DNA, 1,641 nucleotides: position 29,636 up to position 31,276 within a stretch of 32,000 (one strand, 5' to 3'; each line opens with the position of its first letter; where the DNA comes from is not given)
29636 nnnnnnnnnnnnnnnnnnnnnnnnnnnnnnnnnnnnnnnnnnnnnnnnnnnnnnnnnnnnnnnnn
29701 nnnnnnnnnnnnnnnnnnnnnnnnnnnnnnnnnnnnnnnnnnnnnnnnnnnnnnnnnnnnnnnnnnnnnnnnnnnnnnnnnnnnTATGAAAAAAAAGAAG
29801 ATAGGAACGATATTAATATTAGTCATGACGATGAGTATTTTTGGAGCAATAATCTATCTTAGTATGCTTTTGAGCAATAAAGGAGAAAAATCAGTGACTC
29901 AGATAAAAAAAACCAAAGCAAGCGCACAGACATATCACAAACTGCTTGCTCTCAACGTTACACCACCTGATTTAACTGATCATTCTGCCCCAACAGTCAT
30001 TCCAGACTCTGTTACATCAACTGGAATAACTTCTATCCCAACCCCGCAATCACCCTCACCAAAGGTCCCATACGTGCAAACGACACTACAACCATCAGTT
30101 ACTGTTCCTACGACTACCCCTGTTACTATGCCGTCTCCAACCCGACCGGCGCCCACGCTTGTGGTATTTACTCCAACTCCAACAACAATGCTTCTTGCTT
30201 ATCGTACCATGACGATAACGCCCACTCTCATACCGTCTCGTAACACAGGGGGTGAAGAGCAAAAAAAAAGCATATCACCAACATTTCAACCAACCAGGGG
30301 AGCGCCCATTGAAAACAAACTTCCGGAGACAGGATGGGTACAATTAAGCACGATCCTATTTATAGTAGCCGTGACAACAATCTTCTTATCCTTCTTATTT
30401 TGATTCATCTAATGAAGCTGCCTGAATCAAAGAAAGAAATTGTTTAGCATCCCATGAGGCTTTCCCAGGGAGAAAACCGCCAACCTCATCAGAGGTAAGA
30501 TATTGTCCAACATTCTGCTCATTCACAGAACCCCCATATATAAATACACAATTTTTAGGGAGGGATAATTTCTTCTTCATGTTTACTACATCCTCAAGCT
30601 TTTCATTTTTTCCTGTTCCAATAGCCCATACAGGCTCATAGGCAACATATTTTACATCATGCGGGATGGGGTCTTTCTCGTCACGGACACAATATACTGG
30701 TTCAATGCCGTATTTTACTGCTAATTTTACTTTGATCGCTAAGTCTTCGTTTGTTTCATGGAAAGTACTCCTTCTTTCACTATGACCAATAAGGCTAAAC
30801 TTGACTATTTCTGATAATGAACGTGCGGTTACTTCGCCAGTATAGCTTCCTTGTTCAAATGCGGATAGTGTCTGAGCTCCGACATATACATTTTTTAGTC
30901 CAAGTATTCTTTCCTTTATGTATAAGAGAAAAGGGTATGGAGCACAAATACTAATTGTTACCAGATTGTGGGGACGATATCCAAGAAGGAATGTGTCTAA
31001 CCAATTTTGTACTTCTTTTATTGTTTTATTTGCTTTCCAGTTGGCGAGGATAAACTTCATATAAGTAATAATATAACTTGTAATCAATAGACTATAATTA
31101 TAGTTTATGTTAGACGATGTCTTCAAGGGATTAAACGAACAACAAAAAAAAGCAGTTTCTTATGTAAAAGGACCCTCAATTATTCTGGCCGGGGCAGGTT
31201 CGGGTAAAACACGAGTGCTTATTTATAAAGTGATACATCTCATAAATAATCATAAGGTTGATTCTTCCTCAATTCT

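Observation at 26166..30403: Candidate undescribed envelope module: rpsT coupled to PilN/PilO homologues and four membrane or sortase-signal surface proteins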

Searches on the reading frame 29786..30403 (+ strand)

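Call 4: search_protein_families(library=pfam, proteins=[window:29786-30403:+], max_evalue=1)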
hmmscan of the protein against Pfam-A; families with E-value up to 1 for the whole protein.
window:29786-30403:+ (205 aa): 0 families

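Call 5: search_protein_families(library=ncbifam, proteins=[window:29786-30403:+], max_evalue=1)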
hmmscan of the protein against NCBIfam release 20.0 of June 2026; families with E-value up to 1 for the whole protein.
window:29786-30403:+ (205 aa): 1 family
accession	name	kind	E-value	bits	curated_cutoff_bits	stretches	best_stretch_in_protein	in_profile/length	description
TIGR04526.1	predic_Ig_block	subfamily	0.44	9.4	150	1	2-161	3-154/693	putative immunoglobulin-blocking virulence protein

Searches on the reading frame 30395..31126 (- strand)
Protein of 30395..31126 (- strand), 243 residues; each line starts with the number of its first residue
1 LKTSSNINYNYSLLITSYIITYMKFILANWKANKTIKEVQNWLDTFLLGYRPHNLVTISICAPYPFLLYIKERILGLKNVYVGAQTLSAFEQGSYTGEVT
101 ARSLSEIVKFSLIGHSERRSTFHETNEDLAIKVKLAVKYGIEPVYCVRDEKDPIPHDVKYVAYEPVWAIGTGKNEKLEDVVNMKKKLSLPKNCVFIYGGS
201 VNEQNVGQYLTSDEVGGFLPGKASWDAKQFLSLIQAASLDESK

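Call 50: find_encoding_contigs(protein=window:30395-31126:-, flank=10000, max_places=1)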
Protein window:30395-31126:- (243 aa): no gene with exactly this product is on record in the collection.

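Call 86: find_encoding_contigs(protein=window:30395-31060:-, flank=10000, max_places=1)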
Protein window:30395-31060:- (221 aa): 24 contigs read that carry it; 1 place shown.
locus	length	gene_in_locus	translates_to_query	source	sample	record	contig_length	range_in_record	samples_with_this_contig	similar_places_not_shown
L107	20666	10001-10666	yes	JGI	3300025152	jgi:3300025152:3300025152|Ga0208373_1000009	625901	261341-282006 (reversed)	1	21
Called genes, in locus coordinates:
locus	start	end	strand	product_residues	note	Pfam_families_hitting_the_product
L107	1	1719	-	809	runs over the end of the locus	PF00912:Transgly, PF00905:Transpeptidase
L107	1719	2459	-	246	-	PF04203:Sortase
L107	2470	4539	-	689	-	PF04865:Baseplate_J (faint)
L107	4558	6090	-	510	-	PF01547:SBP_bac_1, PF13416:SBP_bac_8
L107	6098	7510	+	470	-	PF12229:PG_binding_4, PF04294:VanW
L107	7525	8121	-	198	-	PF00132:Hexapep, PF14602:Hexapep_2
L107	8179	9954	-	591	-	PF00580:UvrD-helicase, PF13245:AAA_19, PF01443:Viral_helicase1 (faint), PF13087:AAA_12 (faint), PF13361:UvrD_C, PF13538:UvrD_C_2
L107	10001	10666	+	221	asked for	PF00121:TIM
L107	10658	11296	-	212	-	-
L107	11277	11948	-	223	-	-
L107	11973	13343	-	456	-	PF16656:Pur_ac_phosph_N (weak)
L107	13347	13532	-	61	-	-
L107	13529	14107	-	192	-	PF04350:PilO (weak)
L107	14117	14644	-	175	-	-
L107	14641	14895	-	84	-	PF01649:Ribosomal_S20p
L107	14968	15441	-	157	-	-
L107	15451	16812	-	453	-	PF28494:GlyRS_ins_1 (faint), PF00587:tRNA-synt_2b, PF03129:HGTP_anticodon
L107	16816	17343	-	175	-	PF11967:RecO_N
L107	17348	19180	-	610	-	PF13196:DUF4012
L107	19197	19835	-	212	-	PF02397:Bac_transf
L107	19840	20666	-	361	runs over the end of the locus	PF00483:NTP_transferase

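Call 88: search_protein_families(library=pfam, proteins=[L107:2470-4536:-, L107:1719-2456:-], max_evalue=10)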
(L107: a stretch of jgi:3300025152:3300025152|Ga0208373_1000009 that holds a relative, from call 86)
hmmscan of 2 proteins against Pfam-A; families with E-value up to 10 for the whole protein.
L107:2470-4536:- (688 aa): 5 families
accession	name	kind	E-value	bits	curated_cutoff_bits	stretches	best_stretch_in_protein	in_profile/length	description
PF04865.19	Baseplate_J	-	0.00015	21.6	21.1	1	391-494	17-110/255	Baseplate J-like protein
PF13567.11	DUF4131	-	0.023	14.9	31.6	1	301-421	25-126/165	Domain of unknown function (DUF4131)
PF24088.1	DUF7373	-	0.11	12.8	27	1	412-455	79-120/193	Domain of unknown function (DUF7373) N-terminal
PF06979.18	TMEM70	-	0.24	11.8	22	1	282-350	17-87/157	TMEM70/TMEM186/TMEM223 protein family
PF10949.13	DUF2777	-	0.82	9.8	25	1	34-122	44-128/181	Protein of unknown function (DUF2777)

L107:1719-2456:- (245 aa): 3 families
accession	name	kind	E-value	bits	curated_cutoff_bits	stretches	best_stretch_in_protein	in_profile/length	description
PF04203.18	Sortase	-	3.7e-25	88.5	26.6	1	113-242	1-125/125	Sortase domain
PF07220.16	DUF1420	-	0.036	13.2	19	1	22-120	51-153/672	Protein of unknown function (DUF1420)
PF05251.17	Ost5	-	0.078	13.7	27.4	1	13-61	8-55/73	Oligosaccharyltransferase subunit 5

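Call 89: search_protein_families(library=ncbifam, proteins=[L107:2470-4536:-, L107:1719-2456:-], max_evalue=10)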
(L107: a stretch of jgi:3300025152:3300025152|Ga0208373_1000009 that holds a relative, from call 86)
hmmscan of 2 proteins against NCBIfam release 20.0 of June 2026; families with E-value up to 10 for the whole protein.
L107:2470-4536:- (688 aa): 1 family
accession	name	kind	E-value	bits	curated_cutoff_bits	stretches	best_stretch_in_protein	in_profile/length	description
NF033682.1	retention_LapA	subfamily_domain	0.027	14.7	50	1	396-515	8-98/145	retention module-containing protein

L107:1719-2456:- (245 aa): 7 families
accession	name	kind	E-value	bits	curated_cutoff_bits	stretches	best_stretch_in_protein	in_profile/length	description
NF033745.1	class_C_sortase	subfamily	1.9e-19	70.3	160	1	24-239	4-218/220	class C sortase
TIGR01076.1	sortase_fam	subfamily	1.6e-17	63.6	39.35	1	112-242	2-128/136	sortase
NF033747.1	class_E_sortase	subfamily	3e-14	53.4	160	1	112-242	73-206/211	class E sortase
NF058671.1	sortase_SrtD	exception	1.1e-13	51.3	140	1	98-227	55-170/187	class D sortase, LPxTATN-specific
NF033746.1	class_D_sortase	subfamily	1.7e-13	50.6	165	1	112-241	12-133/135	class D sortase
TIGR03784.1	marine_sortase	equivalog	0.00011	21.9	158.25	1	129-227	71-158/174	class GN sortase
NF033748.1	class_F_sortase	subfamily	0.00021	20.9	166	1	139-225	50-133/155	class F sortase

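Call 93: search_solved_structures(query=A7, max_evalue=10, show_alignments=3)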
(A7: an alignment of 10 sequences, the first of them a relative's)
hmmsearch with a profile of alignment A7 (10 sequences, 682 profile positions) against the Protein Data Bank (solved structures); distinct sequences matched with E-value up to 10: 0.
